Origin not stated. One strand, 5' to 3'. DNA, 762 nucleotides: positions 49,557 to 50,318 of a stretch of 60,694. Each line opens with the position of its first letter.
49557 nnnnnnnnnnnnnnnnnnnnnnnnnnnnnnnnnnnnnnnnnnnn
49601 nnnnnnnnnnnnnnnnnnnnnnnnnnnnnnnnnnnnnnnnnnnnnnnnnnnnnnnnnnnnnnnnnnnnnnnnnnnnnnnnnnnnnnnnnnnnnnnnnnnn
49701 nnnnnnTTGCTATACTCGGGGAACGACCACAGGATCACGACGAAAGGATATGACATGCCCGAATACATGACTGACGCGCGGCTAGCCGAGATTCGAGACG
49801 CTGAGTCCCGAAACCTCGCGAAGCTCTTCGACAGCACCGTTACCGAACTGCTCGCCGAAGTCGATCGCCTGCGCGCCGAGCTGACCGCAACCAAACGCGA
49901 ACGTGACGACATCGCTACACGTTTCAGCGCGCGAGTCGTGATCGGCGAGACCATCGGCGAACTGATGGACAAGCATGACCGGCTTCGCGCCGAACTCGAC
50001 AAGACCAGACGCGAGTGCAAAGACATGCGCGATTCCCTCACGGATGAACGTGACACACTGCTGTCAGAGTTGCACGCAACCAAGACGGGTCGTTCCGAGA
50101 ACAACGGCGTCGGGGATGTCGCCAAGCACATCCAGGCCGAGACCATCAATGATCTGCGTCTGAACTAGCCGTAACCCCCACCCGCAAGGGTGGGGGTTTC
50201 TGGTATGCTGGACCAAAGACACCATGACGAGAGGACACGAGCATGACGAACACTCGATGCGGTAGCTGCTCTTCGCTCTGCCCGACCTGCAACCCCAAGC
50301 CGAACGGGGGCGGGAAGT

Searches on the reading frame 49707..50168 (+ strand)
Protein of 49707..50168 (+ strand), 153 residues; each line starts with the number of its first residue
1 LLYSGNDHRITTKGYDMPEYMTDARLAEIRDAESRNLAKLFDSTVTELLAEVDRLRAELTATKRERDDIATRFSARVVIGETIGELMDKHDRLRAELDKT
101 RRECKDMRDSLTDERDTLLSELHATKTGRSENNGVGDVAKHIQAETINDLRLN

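Call 102: search_protein_families(library=pfam, proteins=[window:49707-50168:+], max_evalue=0.001)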
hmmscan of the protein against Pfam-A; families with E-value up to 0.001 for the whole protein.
window:49707-50168:+ (153 aa): 1 family
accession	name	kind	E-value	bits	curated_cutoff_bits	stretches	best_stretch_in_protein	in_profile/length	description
PF06818.20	Fez1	-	0.00021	22.2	34.4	0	34-118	78-166/199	Fez1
